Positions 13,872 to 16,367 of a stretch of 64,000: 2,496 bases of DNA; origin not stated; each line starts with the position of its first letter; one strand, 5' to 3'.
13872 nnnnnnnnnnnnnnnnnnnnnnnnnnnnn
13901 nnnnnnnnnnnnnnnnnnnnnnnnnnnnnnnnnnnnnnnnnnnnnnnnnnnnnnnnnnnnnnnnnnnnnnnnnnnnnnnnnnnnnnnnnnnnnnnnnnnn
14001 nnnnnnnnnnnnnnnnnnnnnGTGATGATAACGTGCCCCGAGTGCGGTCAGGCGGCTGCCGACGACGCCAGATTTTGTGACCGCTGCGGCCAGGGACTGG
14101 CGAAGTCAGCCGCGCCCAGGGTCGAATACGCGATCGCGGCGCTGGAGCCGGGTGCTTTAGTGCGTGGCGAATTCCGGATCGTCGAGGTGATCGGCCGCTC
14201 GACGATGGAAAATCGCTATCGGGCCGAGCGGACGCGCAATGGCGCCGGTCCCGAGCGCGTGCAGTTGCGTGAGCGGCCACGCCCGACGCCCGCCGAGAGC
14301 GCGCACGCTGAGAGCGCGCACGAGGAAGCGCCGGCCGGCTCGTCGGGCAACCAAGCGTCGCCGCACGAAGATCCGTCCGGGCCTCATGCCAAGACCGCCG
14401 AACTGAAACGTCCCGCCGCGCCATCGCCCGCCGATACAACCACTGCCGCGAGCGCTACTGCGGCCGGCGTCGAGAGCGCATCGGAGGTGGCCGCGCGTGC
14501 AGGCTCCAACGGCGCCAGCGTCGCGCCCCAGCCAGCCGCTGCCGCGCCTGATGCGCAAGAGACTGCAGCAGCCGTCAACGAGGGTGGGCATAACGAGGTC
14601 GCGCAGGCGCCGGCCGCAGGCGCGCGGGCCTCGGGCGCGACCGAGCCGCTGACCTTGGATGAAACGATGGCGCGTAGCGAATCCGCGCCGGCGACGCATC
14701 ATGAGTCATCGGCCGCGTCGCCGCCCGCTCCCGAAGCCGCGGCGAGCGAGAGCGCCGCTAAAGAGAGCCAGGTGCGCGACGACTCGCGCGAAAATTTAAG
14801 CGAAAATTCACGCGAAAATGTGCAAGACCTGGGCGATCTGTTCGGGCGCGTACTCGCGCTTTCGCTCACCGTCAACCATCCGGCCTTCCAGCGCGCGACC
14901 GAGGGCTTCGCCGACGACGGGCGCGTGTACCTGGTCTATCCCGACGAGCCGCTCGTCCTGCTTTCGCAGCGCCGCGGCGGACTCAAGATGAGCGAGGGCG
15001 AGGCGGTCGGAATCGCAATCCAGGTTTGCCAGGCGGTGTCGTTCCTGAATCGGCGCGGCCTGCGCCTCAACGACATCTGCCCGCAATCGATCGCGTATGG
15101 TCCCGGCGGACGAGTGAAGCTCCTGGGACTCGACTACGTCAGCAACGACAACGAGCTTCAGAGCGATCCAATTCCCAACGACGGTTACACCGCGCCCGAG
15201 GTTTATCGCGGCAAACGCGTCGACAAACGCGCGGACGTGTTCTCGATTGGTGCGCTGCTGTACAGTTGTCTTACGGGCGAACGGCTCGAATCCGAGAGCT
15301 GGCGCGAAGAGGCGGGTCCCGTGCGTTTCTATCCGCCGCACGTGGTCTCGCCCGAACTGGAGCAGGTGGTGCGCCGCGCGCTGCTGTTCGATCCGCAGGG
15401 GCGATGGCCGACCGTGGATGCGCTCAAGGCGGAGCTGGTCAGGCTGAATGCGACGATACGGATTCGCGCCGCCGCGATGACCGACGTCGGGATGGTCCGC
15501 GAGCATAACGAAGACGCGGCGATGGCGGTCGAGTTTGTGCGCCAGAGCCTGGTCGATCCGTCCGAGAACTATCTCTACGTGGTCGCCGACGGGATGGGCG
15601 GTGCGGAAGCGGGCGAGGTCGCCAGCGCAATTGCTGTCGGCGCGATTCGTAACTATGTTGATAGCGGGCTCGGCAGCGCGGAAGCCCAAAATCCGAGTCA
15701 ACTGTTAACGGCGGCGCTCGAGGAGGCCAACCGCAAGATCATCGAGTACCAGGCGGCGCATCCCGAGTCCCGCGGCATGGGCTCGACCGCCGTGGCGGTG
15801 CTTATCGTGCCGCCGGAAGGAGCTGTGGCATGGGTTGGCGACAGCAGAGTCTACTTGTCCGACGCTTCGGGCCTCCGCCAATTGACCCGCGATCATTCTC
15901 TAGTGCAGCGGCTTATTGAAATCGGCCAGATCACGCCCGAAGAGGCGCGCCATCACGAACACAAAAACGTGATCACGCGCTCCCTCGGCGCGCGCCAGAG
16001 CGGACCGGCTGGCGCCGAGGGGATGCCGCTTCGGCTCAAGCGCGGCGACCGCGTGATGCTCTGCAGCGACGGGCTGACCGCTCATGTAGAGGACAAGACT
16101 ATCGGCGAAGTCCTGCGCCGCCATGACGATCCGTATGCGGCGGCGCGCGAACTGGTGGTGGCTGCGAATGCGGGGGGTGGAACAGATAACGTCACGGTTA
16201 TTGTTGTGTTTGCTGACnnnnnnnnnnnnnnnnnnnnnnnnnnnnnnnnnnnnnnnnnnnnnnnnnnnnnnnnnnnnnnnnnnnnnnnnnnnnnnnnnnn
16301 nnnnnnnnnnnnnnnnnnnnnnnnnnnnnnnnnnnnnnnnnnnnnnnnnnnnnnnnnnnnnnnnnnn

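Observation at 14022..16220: Single polypeptide fusing a zinc ribbon, a catalytically dead kinase fold and an apparently active PP2C phosphatase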

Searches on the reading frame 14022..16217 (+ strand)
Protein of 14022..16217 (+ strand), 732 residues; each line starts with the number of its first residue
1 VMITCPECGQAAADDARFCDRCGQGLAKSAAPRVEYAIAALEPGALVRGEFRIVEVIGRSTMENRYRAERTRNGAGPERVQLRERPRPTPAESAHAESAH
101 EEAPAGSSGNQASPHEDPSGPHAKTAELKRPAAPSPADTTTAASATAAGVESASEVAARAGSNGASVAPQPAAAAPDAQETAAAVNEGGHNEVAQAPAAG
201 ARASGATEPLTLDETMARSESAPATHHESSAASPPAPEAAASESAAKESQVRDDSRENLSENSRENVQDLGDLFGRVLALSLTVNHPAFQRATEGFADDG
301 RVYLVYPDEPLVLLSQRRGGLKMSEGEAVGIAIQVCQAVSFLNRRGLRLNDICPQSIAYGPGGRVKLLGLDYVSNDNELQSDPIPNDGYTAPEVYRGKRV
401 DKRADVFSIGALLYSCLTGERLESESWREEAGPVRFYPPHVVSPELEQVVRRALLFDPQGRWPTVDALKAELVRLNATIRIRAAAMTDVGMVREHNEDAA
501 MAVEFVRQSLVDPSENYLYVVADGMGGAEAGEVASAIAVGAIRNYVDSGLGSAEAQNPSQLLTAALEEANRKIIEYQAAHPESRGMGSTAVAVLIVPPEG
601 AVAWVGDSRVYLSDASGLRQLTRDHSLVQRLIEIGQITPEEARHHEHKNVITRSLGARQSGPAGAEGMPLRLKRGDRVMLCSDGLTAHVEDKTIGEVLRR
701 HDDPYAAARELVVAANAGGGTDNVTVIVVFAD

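Call 6: search_protein_families(library=pfam, proteins=[window:14022-16217:+], max_evalue=1)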
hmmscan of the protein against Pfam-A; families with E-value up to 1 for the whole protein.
window:14022-16217:+ (732 aa): 13 families
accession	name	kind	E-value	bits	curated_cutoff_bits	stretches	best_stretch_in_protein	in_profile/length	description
PF13672.11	PP2C_2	-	9.8e-15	55.1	24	1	512-693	20-182/209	Protein phosphatase 2C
PF00481.26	PP2C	-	1.7e-14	54.6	20.3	1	492-724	11-255/255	Protein phosphatase 2C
PF00069.31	Pkinase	-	1.1e-10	41.8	31.7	1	282-469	53-259/263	Protein kinase domain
PF13248.11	Zn_ribbon_3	-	6.2e-06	25.9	27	1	2-26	2-26/26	zinc-ribbon domain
PF07228.17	SpoIIE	-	7.9e-06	26.4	25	1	514-729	2-189/192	Stage II sporulation protein E (SpoIIE)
PF13240.11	Zn_Ribbon_1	-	3.9e-05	23.7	25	1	5-24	2-21/23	zinc-ribbon domain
PF12773.13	DZR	-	0.00012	22.6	27.3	1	5-26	1-22/45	Double zinc ribbon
PF07714.23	PK_Tyr_Ser-Thr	-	0.00043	20.1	23.1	1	322-421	98-203/258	Protein tyrosine and serine/threonine kinase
PF24460.1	DUF7575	-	0.0063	16.3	28.5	1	3-24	4-25/28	Domain of unknown function (DUF7575)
PF24463.1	DUF7577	-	0.03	14.4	28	1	3-26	3-26/27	Domain of unknown function (DUF7577)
PF18912.6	DZR_2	-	0.17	12.2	27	1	4-28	9-33/56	Double zinc ribbon domain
PF17032.10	Zn_ribbon_15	-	0.31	12.3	28.9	1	4-23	54-73/73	zinc-ribbon family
PF10571.15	UPF0547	-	0.6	10.7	29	0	4-23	2-21/26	Uncharacterised protein family UPF0547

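Call 7: search_protein_families(library=ncbifam, proteins=[window:14022-16217:+], max_evalue=1)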
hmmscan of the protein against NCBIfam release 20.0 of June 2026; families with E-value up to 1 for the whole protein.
window:14022-16217:+ (732 aa): 10 families
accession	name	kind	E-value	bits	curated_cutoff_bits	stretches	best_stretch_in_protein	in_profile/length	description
NF033484.1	Stp1_PP2C_phos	equivalog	1e-70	237.9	230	1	486-729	1-231/232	Stp1/IreP family PP2C-type Ser/Thr phosphatase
NF011149.0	PRK14559.1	equivalog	8e-40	137.2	374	2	478-729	369-629/642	serine/threonine phosphatase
NF047741.1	antiphage_MADS6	equivalog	3.1e-13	49.1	460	1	297-477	268-462/612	methylation-associated defense system protein kinase MAD6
NF033483.0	PknB_PASTA_kin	equivalog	1.5e-12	47.4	450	1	322-492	103-280/563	Stk1 family PASTA domain-containing Ser/Thr kinase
NF038150.1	lanthi_synth_IV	equivalog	1.4e-08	33.6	650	1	292-421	258-394/851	class IV lanthionine synthetase LanL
NF052427.1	StpK7MSMEG_1200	equivalog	1.4e-06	27.1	900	1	384-484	170-276/601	serine/threonine protein kinase StpK7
NF009651.0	PRK13184.1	equivalog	1.3e-05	23.4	839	1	388-472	196-287/932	serine/threonine-protein kinase PknD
TIGR03903.1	TOMM_kin_cyc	equivalog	2.9e-05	22.1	705.75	1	386-475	152-249/1267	TOMM system kinase/cyclase fusion protein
NF038151.1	lanthi_synth_III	equivalog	0.00092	17.7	575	1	327-417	337-423/833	class III lanthionine synthetase LanKC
NF053815.1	teico_TcaA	equivalog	0.17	10.6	550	1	2-31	1-30/463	membrane-associated protein TcaA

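Call 8: search_solved_structures(query=window:14022-16217:+, max_evalue=0.01, show_alignments=3)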
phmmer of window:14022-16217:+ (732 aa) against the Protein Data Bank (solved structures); distinct sequences matched with E-value up to 0.01: 416 (the best 60 are shown).
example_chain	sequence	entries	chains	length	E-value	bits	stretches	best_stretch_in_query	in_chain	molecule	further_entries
5d2u_A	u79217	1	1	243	2.1e-40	142.1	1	483-729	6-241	Protein serin-threonin phosphatase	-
5iti_A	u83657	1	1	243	1.4e-39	139.4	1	483-729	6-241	Protein serin-threonin phosphatase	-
2j82_A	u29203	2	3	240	1.8e-39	139.1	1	483-729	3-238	PROTEIN SERINE-THREONINE PHOSPHATASE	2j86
2y09_A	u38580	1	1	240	2.3e-38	135.4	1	483-729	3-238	PROTEIN SERIN-THREONIN PHOSPHATASE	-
2xzv_A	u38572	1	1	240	2.4e-38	135.4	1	483-729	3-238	PROTEIN SERIN-THREONIN PHOSPHATASE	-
6jkv_A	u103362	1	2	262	1.3e-33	119.7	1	476-730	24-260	PppA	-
2cm1_A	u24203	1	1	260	9.9e-33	116.8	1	477-729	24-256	SERINE THREONINE PROTEIN PHOSPHATASE PSTP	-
1txo_A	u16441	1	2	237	1e-32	116.8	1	478-729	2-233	Putative Bacterial Enzyme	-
2pk0_A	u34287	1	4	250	6.2e-31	110.9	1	484-731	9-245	Serine/threonine protein phosphatase Stp1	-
6ihw_A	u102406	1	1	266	4.1e-30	108.2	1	482-728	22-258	Phosphorylated protein phosphatase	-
5f1m_A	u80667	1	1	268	7.3e-30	107.3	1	481-728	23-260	Phosphorylated protein phosphatase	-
6ihr_A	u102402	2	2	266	1.1e-29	106.8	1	482-728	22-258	Phosphorylated protein phosphatase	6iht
6ihs_A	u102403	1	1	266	1.1e-29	106.8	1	482-728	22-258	Phosphorylated protein phosphatase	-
6ihl_A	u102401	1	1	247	1.1e-29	106.7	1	483-728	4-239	Phosphorylated protein phosphatase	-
6ihv_A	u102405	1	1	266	1.5e-29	106.4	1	482-728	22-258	Phosphorylated protein phosphatase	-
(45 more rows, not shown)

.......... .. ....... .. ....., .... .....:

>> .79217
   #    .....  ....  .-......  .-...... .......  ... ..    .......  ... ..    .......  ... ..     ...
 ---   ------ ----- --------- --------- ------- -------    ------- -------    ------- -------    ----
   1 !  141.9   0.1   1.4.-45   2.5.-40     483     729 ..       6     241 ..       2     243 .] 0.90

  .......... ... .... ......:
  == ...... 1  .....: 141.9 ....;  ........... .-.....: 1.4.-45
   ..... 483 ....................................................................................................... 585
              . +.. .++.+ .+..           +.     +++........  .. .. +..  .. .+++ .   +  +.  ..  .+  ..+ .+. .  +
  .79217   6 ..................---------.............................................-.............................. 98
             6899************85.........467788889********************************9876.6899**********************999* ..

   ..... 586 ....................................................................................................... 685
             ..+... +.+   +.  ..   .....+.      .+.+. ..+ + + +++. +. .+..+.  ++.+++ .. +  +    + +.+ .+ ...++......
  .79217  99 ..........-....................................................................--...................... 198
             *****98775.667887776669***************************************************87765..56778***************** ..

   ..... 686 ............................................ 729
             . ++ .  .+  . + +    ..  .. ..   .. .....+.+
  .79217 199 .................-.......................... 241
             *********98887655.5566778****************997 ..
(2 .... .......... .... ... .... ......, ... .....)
